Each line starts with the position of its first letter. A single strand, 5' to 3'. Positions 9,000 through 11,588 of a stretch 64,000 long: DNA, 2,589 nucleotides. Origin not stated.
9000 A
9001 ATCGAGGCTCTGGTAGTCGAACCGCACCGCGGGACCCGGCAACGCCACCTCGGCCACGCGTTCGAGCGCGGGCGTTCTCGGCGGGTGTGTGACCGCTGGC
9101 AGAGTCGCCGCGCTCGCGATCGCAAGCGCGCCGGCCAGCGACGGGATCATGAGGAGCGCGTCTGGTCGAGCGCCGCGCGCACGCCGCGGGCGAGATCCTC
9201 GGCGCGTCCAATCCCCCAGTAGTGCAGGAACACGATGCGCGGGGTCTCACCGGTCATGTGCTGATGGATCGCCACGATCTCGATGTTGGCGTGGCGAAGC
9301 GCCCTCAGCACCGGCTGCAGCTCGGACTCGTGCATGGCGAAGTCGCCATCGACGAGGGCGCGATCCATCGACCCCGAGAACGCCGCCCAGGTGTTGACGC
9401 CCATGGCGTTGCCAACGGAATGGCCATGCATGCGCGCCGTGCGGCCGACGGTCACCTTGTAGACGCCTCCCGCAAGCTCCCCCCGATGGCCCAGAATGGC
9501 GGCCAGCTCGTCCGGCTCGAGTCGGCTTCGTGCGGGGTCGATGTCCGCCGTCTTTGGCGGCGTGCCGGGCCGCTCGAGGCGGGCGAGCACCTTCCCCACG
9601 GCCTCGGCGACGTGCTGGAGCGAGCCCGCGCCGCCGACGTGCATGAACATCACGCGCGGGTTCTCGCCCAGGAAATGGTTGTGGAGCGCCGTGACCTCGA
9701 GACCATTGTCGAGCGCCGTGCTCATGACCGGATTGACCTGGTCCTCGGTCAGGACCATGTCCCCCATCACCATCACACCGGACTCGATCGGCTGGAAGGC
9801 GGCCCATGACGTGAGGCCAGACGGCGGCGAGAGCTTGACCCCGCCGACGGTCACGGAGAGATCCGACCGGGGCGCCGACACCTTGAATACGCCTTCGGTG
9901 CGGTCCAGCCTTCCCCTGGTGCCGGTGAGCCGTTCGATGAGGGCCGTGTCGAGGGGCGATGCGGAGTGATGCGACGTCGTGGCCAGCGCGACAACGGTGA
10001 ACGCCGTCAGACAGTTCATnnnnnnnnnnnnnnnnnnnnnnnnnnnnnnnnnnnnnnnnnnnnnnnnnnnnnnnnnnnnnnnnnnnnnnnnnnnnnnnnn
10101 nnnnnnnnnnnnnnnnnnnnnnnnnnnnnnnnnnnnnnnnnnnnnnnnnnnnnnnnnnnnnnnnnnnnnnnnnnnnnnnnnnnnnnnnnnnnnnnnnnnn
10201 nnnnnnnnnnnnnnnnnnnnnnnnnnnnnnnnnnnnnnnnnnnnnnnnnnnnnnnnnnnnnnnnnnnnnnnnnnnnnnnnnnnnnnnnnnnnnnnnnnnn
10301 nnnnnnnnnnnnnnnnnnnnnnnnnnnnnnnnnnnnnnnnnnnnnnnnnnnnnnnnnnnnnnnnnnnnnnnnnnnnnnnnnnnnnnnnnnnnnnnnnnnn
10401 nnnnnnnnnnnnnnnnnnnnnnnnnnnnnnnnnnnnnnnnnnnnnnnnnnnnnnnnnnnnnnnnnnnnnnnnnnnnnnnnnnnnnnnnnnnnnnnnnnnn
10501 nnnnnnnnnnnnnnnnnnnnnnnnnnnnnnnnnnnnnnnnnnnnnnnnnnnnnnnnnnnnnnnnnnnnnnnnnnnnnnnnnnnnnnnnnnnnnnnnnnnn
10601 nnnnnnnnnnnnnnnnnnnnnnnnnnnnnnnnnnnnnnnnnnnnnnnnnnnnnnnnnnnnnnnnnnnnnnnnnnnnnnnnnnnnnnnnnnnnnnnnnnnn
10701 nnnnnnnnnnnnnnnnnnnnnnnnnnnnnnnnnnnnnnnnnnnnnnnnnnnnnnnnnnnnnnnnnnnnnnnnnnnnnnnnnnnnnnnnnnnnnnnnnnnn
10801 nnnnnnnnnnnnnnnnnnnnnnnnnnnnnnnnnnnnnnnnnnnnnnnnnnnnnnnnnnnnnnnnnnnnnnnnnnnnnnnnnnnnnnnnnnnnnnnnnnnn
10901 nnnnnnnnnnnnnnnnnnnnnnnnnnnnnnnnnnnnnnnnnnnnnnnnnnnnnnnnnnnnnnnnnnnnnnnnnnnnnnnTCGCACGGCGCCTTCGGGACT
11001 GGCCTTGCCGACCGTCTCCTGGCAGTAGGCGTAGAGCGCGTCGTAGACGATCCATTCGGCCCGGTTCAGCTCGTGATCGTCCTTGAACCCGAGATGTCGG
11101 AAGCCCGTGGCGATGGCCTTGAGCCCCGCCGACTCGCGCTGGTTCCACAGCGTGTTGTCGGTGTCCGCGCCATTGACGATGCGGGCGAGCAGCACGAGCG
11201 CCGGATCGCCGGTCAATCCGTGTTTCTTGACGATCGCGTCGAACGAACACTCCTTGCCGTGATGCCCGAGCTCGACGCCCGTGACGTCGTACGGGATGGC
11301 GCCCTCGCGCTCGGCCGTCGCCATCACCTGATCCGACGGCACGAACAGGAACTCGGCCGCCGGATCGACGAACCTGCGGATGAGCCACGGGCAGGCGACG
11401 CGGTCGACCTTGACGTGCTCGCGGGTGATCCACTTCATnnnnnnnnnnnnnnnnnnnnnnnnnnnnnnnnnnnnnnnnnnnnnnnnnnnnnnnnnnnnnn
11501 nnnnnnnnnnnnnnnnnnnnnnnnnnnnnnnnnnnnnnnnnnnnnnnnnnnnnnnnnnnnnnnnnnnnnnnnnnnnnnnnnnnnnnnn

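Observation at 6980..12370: Six-gene, translationally coupled chromate-resistance-type operon with split ChrB, two YVTN beta-propellers and an LppY/LpqO (DUF1259) protein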

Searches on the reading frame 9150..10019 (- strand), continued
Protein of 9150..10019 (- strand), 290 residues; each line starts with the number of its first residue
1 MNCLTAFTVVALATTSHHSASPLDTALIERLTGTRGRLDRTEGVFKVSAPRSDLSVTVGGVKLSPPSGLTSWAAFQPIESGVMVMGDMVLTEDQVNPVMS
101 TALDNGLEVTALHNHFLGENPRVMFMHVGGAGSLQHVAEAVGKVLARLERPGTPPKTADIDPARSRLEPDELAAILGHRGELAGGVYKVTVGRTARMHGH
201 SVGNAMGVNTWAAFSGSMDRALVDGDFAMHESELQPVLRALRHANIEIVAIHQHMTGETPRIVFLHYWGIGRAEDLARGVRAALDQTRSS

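Call 21: find_encoding_contigs(protein=P0115, flank=7000, max_places=3)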
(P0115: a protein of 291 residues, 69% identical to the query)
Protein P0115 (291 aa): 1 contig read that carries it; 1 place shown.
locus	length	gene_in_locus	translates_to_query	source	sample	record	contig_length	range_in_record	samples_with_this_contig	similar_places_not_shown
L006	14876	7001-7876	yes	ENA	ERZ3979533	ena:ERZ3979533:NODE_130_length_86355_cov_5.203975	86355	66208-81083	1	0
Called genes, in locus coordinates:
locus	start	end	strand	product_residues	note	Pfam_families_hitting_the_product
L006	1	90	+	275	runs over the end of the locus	PF01209:Ubie_methyltran, PF13489:Methyltransf_23 (weak), PF13847:Methyltransf_31, PF08241:Methyltransf_11, PF08242:Methyltransf_12 (weak), PF13649:Methyltransf_25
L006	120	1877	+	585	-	PF13860:FlgD_ig (weak)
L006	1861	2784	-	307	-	-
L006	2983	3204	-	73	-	-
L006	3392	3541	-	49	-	PF18919:DUF5670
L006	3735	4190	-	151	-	PF04120:Iron_permease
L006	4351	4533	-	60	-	-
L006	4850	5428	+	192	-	PF04542:Sigma70_r2, PF08281:Sigma70_r4_2, PF04545:Sigma70_r4 (weak)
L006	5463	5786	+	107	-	-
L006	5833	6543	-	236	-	PF01209:Ubie_methyltran, PF13489:Methyltransf_23, PF05175:MTS, PF01135:PCMT (weak), PF08241:Methyltransf_11, PF08242:Methyltransf_12, PF13649:Methyltransf_25, PF13847:Methyltransf_31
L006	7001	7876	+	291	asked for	PF07485:DUF1529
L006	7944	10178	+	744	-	PF13401:AAA_22, PF25872:HTH_77, PF13374:TPR_10 (faint), PF24885:TPR_NPHP3 (faint), PF00515:TPR_1 (faint), PF13424:TPR_12, PF17874:TPR_MalT (weak), PF13424:TPR_12, +4 more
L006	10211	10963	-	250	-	-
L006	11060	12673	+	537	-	PF07690:MFS_1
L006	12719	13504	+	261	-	PF00797:Acetyltransf_2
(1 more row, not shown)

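Call 22: find_encoding_contigs(protein=P0092, flank=7000, max_places=3)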
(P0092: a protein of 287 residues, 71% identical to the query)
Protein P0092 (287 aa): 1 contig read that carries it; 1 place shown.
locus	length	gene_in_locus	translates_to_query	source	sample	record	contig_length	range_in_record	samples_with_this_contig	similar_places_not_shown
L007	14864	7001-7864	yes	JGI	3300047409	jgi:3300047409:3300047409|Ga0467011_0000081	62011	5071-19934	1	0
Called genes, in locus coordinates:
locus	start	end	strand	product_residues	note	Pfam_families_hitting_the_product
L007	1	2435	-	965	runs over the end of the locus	PF13860:FlgD_ig (faint), PF00801:PKD (weak), PF18911:PKD_4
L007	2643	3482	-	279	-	PF00072:Response_reg, PF13581:HATPase_c_2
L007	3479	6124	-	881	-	PF13185:GAF_2, PF01590:GAF, PF00512:HisKA, PF02518:HATPase_c, PF00072:Response_reg, PF01627:Hpt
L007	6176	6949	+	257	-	PF06764:DUF1223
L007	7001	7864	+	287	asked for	PF07485:DUF1529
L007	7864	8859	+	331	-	PF22494:choice_anch_I (faint)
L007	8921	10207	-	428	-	PF22053:DUF6938 (weak)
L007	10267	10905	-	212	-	-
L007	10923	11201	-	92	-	-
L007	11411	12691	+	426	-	PF00579:tRNA-synt_1b, PF22421:SYY_C-terminal, PF01479:S4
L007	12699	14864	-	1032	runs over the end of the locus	-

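Call 24: search_solved_structures(query=A1, max_evalue=1, show_alignments=1)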
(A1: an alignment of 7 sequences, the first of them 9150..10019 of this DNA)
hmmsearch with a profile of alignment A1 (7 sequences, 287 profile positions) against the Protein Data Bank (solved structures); distinct sequences matched with E-value up to 1: 1.
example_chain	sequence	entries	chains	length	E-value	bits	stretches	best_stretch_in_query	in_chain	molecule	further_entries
4jga_A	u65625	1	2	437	0.32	13.4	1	94-164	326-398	3-oxoacyl-[acyl-carrier-protein] synthase 2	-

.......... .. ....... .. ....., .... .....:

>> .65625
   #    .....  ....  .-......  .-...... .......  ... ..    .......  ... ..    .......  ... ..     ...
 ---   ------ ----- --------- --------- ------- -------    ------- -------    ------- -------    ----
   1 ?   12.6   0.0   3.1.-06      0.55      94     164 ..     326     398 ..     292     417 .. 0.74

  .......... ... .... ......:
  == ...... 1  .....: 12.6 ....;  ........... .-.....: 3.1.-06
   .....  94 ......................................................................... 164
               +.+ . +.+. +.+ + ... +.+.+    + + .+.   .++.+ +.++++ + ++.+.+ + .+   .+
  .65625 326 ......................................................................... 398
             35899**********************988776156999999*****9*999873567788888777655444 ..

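Call 25: find_related_loci(query=A1, collection=genome_contigs, flank=10000)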
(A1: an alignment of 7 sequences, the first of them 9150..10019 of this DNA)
Query A1 (290 aa) in genome_contigs; peptide patterns used: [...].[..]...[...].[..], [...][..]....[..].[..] (x = any residue, [..] = any of these).
600 stretches matched a pattern (row limit reached: there are more); 585 encode a relative of the query (tblastn E <= 1e-3); the best 80 are kept; 80 distinct loci.
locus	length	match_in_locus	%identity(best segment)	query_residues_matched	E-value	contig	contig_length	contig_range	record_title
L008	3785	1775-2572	73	23-288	3e-131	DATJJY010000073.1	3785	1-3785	MAG TPA_asm: Gemmatimonadales bacterium isolate SMAG_U15578 k141_8902021, whole genome shotgun sequence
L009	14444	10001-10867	63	9-290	3e-115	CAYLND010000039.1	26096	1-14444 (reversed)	MAG TPA_asm: uncultured Acidobacteriota bacterium isolate binchicken_co185_102 genome assembly, contig: NODE_2408_length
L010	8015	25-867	63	4-288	8e-115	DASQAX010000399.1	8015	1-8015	MAG TPA_asm: Vicinamibacterales bacterium isolate SMAG_U11656 k141_1919873, whole genome shotgun sequence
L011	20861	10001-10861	62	4-288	1e-114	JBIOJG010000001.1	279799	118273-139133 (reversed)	MAG: Candidatus Binatia bacterium isolate GcC5-6 k141_2241418_length_279799_cov_147.5999, whole genome shotgun sequence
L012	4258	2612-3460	59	9-289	2e-114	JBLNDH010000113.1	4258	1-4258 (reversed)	MAG: Bacillota bacterium isolate MAG104 PRJNA950955_bin13_renamed_112, whole genome shotgun sequence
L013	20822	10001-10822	65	19-290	4e-113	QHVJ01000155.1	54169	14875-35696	MAG: Acidobacteria bacterium isolate AA35 14_1009_16_40cm_scaffold_815_curated, whole genome shotgun sequence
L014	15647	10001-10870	60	1-288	4e-112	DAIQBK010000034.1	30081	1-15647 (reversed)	MAG TPA_asm: Myxococcaceae bacterium isolate CTOTU28159 NODE_131_length_30081_cov_15.747086, whole genome shotgun sequen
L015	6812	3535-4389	59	2-290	1e-111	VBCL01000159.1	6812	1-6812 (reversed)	MAG: Betaproteobacteria bacterium isolate BP_16 14_1009_16_30cm_scaffold_43220, whole genome shotgun sequence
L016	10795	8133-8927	63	24-289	8e-109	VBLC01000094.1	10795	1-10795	MAG: Deltaproteobacteria bacterium isolate DP_25 14_0927_12_20cm_scaffold_5171, whole genome shotgun sequence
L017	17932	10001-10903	67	21-287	2e-109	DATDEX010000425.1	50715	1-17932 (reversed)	MAG TPA_asm: Candidatus Eisenbacteria bacterium isolate SMAG_U211 k141_1058054, whole genome shotgun sequence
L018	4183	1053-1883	61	23-288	1e-109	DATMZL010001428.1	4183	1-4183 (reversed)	MAG TPA_asm: Polyangia bacterium isolate SMAG_U13173 k141_221655, whole genome shotgun sequence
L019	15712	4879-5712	61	14-288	1e-108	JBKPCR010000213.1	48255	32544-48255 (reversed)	MAG: bacterium isolate GB_EKS_MAG_00046 GB_EKS_000000500000, whole genome shotgun sequence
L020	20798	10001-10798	61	23-290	3e-108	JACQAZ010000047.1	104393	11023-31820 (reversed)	MAG: Elusimicrobia bacterium isolate NC_groundwater_929_Pr1_S-0.2um_66_27 Montesol18-Sp2_coassembly_scaffold_1278462, wh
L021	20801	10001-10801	65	23-285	2e-108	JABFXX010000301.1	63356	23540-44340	MAG: Kofleriaceae bacterium isolate Bin8.14 NODE_98_length_63356_cov_6.586796, whole genome shotgun sequence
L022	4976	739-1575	58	14-289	3e-108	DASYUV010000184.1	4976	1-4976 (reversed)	MAG TPA_asm: Candidatus Binatia bacterium isolate SMAG_U4604 k141_1755595, whole genome shotgun sequence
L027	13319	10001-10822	59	20-290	9e-107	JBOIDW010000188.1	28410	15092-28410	MAG: Gammaproteobacteria bacterium isolate H1-B1_metabat2.bin.5 k127_2492302, whole genome shotgun sequence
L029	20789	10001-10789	62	23-290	2e-106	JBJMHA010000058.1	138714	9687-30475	MAG: Thermoanaerobaculia bacterium isolate H1_16_all_fractions_metab_conc_6_69_19 k255_3029317, whole genome shotgun seq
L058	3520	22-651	69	19-289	1e-91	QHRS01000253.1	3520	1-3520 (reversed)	MAG: Candidatus Rokuibacteriota bacterium isolate AR9 14_1009_16_40cm_scaffold_117675_curated, whole genome shotgun sequ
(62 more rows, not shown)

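Call 37: predict_structure(alignment_id=A2)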
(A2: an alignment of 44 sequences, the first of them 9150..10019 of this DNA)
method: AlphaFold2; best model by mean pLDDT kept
length: 290 residues; sequences in the alignment: 44
mean_pLDDT: 89.7   pTM: 0.85
mean pLDDT of the five models: 89.7, 89.3, 87.2, 86.5, 82.5
residues with pLDDT >= 90: 208; 70-90: 53; 50-70: 17; < 50: 12
segments of 3 or more residues with pLDDT < 50: 1-4, 13-18
pLDDT, mean of each block of 10 residues (from residue 1): 50 49 92 96 95 83 70 94 97 96 98 86 94 97 97 88 94 97 96 90 90 97 96 96 97 87 96 98 85
secondary structure, 60 per line:
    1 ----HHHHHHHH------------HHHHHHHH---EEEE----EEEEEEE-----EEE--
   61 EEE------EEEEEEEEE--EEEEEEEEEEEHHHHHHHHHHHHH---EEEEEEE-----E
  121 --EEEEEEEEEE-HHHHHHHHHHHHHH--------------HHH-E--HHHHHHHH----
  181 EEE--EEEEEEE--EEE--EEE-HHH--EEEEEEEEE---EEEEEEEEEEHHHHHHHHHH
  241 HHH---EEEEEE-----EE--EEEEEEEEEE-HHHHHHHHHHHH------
elements in order: H5-12 H25-32 E36-39 E44-50 E56-58 E61-63 E70-78 E81-91 H92-104 E108-114 E123-132 H134-147 H169-176 E181-183 E186-192 E195-197 E200-202 E209-217 E221-230 H231-243 E247-252 E262-271 H273-284

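Call 72: find_encoding_contigs(protein=P0006, flank=7000, max_places=2)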
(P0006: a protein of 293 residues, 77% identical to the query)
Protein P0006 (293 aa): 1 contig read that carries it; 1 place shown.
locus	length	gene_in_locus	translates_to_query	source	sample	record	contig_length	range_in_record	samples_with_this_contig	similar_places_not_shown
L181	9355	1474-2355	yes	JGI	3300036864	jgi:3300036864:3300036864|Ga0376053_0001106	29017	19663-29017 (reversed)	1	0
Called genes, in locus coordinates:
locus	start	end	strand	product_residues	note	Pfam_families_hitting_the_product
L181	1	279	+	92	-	?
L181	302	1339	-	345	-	PF00892:EamA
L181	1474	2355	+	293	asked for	PF07485:DUF1529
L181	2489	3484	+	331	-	PF00248:Aldo_ket_red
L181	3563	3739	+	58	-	-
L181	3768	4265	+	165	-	PF04978:MST, PF12867:DinB_2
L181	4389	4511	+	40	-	-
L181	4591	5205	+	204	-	PF03807:F420_oxidored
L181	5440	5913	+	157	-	-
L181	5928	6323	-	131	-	-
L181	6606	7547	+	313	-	-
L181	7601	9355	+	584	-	PF13860:FlgD_ig (faint)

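Call 73: find_encoding_contigs(protein=P0003, flank=5000, max_places=2)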
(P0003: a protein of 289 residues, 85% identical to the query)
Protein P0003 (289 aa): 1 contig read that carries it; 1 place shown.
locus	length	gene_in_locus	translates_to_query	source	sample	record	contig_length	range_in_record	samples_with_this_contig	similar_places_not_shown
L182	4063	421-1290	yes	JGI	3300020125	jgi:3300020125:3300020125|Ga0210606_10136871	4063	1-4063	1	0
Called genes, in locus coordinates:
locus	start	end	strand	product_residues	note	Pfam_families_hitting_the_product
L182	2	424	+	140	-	?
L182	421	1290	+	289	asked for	PF07485:DUF1529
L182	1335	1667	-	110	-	PF01527:HTH_Tnp_1 (weak)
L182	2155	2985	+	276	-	PF04116:FA_hydroxylase (faint)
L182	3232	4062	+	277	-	?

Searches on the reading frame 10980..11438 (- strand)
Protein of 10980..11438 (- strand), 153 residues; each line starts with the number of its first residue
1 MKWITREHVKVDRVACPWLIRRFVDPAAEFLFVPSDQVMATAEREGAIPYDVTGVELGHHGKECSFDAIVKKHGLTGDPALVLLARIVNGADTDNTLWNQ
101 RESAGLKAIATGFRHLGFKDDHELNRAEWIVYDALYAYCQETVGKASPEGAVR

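Call 4: search_protein_families(library=pfam, proteins=[window:10980-11438:-], max_evalue=0.01)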
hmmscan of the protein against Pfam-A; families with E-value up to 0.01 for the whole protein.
window:10980-11438:- (153 aa): 1 family
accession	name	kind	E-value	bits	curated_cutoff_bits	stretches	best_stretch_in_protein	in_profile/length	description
PF09828.14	ChrB_C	-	4.8e-46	156.9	25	1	3-139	1-132/132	ChrB, C-terminal domain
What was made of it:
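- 10977..11438 (-): chrF ortholog: ChrB_C-domain-only protein (153 aa), cytoplasmic. ChrB_C 156.9 bits covering profile positions 1-132 of 132 (call 4).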

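Call 5: search_protein_families(library=ncbifam, proteins=[window:10980-11438:-], max_evalue=0.01)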
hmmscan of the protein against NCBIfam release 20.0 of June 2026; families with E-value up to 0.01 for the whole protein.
window:10980-11438:- (153 aa): 0 families

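Call 51: search_solved_structures(query=window:10980-11438:-, max_evalue=1)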
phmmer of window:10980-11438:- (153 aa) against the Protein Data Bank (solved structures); distinct sequences matched with E-value up to 1: 0.
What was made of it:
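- Tried and rejected: No solved relatives for DUF1259 (best E 0.32) or ChrF (none) (calls 24, 51).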

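Call 61: find_homologous_proteins(query=window:10980-11438:-, max_evalue=0.00001)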
Query window:10980-11438:- (153 aa): 8000 proteins with E <= 0.00001 among 8000 candidates; the best 120 are listed.
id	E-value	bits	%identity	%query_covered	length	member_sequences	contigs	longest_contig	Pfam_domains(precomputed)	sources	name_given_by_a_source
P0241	3.8e-100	350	100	100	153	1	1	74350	PF09828.15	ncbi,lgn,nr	ncbi:MAG TPA: chromate resistance protein ChrB domain-containing protein [Candidatus Eisenbacteria b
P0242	2.7e-99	348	99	100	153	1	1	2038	PF09828.15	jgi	jgi:hypothetical protein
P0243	1.6e-86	306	88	100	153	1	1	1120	PF09828.15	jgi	-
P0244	3.3e-85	302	86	100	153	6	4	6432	PF09828.15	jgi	-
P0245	3.5e-85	302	86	100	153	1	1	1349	PF09828.15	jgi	jgi:hypothetical protein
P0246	4.0e-85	302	86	99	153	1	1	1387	PF09828.15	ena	-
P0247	9.0e-85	300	84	100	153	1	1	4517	PF09828.15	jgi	jgi:hypothetical protein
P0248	9.0e-85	300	85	100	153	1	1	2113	PF09828.15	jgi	jgi:hypothetical protein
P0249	9.5e-85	300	86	99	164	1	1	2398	PF09828.15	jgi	jgi:hypothetical protein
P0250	1.4e-84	300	85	100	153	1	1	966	PF09828.15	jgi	-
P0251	1.8e-84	299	84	100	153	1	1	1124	PF09828.15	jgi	jgi:hypothetical protein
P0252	4.1e-84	298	84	100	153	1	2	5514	PF09828.15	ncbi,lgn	-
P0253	4.8e-84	298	85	100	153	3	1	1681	PF09828.15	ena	-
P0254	7.1e-84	298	84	100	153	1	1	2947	PF09828.15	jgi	-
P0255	7.2e-84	298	84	100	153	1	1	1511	PF09828.15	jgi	jgi:hypothetical protein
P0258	8.4e-84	297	84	100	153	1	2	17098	PF09828.15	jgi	jgi:hypothetical protein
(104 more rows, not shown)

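Call 68: predict_structure(alignment_id=A5)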
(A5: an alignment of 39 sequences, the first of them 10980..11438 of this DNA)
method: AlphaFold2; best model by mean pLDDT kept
length: 153 residues; sequences in the alignment: 39
mean_pLDDT: 85.8   pTM: 0.82
mean pLDDT of the five models: 85.8, 72.5, 71.7, 68.2, 66.6
residues with pLDDT >= 90: 96; 70-90: 35; 50-70: 9; < 50: 13
segments of 3 or more residues with pLDDT < 50: 95-100, 149-153
pLDDT, mean of each block of 10 residues (from residue 1): 92 91 97 96 97 88 89 95 90 55 64 87 92 95 72 39
secondary structure, 60 per line:
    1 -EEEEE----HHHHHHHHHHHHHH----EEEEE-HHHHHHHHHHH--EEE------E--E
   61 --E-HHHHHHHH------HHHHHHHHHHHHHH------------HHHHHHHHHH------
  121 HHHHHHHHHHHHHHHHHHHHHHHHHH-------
elements in order: E2-6 H11-24 E29-33 H35-45 E48-50 H65-72 H79-92 H105-114 H121-146
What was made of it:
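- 10977..11438 (-): AF2 model pLDDT 85.8 (call 68).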

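Call 71: find_encoding_contigs(protein=P0258, flank=7000, max_places=2)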
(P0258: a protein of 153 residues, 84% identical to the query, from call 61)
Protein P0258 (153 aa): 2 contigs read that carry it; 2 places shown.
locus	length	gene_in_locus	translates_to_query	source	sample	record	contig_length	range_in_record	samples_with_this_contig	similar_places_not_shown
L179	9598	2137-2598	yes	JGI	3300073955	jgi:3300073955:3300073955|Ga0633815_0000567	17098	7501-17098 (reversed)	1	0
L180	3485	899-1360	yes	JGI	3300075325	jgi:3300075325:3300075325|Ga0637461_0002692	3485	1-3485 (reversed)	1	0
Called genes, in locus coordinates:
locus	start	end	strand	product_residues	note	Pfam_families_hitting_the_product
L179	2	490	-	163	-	?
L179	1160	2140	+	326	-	PF20229:ChrB_N, PF09828:ChrB_C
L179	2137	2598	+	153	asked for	PF09828:ChrB_C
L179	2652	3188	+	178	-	-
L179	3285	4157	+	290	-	PF07485:DUF1529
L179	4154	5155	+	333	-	PF21783:YNCE (faint), PF16819:DUF5074 (weak), PF22494:choice_anch_I (faint)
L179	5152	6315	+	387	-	PF02417:Chromate_transp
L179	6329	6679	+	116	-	-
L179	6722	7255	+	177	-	-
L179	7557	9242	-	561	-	PF13860:FlgD_ig (weak)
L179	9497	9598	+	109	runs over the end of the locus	PF00589:Phage_integrase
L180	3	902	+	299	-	?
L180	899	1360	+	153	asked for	PF09828:ChrB_C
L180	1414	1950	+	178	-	-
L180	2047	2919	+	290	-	PF07485:DUF1529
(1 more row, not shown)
